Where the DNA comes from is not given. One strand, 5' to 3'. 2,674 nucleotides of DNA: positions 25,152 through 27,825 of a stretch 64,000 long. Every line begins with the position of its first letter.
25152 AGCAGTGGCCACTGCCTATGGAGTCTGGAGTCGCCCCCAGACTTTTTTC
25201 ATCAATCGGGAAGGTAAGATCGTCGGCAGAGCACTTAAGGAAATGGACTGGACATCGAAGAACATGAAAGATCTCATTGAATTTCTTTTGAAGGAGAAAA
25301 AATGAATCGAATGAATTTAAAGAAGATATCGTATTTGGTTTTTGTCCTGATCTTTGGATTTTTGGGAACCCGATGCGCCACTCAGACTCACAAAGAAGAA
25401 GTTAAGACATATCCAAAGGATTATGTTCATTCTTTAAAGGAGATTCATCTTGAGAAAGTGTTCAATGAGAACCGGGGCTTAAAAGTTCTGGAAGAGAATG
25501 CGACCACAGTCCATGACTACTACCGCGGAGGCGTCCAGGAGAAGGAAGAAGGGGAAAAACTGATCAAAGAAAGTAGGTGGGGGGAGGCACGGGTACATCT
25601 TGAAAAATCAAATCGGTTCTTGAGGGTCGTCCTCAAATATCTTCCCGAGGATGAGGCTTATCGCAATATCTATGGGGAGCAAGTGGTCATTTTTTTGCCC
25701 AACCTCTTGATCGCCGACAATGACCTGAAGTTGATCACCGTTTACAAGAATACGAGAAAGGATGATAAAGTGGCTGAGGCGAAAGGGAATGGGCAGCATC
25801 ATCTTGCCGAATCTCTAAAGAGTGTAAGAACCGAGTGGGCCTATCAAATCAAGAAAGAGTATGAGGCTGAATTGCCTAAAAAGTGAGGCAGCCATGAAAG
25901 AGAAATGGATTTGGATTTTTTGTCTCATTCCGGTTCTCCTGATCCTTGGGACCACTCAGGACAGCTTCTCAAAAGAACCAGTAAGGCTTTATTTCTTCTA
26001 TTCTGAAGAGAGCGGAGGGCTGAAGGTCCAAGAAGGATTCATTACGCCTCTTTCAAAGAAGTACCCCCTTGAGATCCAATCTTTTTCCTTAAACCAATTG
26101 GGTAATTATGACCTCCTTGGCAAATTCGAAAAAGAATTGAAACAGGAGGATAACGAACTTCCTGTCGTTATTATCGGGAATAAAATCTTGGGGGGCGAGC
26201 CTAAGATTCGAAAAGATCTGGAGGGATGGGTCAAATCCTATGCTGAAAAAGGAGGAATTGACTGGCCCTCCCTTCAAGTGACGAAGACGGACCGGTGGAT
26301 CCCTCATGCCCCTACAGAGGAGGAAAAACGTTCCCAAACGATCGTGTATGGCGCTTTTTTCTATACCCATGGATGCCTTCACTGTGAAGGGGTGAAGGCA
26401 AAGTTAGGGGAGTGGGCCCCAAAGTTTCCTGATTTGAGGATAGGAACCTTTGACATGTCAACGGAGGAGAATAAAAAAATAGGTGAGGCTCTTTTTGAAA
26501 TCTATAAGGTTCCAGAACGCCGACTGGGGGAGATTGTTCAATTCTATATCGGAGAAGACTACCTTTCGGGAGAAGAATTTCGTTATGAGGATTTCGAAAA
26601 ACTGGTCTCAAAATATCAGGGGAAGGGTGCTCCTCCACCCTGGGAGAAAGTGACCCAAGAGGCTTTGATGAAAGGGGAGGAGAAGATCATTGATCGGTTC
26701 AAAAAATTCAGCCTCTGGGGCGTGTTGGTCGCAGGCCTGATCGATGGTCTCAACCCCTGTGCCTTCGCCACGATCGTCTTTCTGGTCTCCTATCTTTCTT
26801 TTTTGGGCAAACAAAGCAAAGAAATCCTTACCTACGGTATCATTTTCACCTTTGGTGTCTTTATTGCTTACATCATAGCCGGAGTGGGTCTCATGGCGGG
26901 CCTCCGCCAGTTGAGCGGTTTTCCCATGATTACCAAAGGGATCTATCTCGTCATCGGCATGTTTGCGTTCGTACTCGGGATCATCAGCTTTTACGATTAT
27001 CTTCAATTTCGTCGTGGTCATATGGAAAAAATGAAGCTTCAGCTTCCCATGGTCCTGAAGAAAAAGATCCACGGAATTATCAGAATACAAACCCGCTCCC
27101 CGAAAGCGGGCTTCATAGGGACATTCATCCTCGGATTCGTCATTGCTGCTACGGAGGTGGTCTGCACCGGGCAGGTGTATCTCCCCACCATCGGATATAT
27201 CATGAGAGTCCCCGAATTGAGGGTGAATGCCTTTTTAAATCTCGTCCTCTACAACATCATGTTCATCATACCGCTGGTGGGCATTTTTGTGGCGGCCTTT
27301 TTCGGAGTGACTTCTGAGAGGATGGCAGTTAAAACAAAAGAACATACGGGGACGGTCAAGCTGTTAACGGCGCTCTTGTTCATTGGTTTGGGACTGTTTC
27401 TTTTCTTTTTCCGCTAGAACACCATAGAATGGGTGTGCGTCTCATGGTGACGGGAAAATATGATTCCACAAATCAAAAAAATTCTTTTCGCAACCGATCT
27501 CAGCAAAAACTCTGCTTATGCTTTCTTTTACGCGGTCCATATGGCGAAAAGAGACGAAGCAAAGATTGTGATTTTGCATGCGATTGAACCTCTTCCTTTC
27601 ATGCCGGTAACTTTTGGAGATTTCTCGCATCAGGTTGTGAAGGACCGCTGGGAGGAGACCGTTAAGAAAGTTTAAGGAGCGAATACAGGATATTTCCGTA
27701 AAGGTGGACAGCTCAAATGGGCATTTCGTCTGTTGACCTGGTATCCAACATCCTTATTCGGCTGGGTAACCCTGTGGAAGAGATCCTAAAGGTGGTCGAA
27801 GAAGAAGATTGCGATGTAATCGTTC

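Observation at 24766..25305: Selenocysteine-containing TlpA-like thiol:disulfide oxidoreductase (UGA in the CxxC position) with SECIS-like hairpin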

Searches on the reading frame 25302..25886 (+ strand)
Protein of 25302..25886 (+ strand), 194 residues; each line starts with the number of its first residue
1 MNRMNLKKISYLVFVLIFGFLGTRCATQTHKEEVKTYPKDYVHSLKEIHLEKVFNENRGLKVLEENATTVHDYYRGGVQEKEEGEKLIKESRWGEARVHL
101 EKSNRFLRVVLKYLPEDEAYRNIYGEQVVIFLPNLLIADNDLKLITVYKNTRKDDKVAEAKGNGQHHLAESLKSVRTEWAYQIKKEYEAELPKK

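Call 6: search_protein_families(library=pfam, proteins=[window:25302-25886:+], max_evalue=0.01)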
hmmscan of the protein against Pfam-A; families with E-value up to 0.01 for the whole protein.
window:25302-25886:+ (194 aa): 0 families

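Call 26: search_protein_families(library=ncbifam, proteins=[window:25302-25886:+], max_evalue=0.01)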
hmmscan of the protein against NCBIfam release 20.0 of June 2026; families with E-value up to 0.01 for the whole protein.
window:25302-25886:+ (194 aa): 0 families

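Call 36: search_protein_families(library=pfam, proteins=[window:25302-25886:+], max_evalue=5)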
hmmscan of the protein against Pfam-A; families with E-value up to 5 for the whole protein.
window:25302-25886:+ (194 aa): 0 families

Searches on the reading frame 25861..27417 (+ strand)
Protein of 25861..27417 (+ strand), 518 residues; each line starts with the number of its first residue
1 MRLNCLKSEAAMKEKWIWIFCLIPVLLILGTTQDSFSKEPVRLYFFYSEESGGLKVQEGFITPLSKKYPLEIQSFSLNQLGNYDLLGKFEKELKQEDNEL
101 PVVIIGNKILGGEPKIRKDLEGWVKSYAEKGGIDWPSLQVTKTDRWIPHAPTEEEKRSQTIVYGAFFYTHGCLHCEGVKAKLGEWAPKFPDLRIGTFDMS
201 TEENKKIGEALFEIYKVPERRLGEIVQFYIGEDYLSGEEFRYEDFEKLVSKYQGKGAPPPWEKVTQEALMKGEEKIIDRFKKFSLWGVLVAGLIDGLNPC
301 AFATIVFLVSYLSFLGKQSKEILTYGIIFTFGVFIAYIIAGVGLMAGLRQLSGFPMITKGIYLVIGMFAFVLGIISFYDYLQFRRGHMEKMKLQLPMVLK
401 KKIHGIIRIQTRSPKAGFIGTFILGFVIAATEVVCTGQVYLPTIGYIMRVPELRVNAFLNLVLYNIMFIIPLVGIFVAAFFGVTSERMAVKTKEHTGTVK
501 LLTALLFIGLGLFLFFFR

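Call 6: search_protein_families(library=pfam, proteins=[window:25861-27417:+], max_evalue=0.01)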
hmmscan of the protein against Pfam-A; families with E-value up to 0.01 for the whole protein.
window:25861-27417:+ (518 aa): 0 families

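Call 26: search_protein_families(library=ncbifam, proteins=[window:25861-27417:+], max_evalue=0.01)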
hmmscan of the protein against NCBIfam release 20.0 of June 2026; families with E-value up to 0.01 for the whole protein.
window:25861-27417:+ (518 aa): 1 family
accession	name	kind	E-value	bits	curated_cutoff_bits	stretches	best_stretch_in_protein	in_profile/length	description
NF040495.1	tranport_ArsG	equivalog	9.7e-08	31.7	200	1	283-516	5-222/225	aromatic aminobenezylarsenical efflux permease ArsG family transporter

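Call 36: search_protein_families(library=pfam, proteins=[window:25861-27417:+], max_evalue=5)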
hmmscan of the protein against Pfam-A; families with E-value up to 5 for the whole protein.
window:25861-27417:+ (518 aa): 1 family
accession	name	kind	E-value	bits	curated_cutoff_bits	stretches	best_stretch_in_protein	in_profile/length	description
PF02683.22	DsbD_TM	-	0.055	13.2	27.1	1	285-513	5-213/219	Cytochrome C biogenesis protein transmembrane domain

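Call 43: search_solved_structures(query=window:25861-27417:+, max_evalue=1)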
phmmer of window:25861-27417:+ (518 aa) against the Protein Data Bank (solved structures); distinct sequences matched with E-value up to 1: 0.

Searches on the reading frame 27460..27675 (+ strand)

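Call 36: search_protein_families(library=pfam, proteins=[window:27460-27675:+], max_evalue=5)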
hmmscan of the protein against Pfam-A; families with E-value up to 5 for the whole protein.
window:27460-27675:+ (71 aa): 1 family
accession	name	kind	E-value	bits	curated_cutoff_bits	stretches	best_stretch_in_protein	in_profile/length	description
PF00582.32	Usp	-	1.7e-09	38.8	24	1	5-54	2-51/141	Universal stress protein family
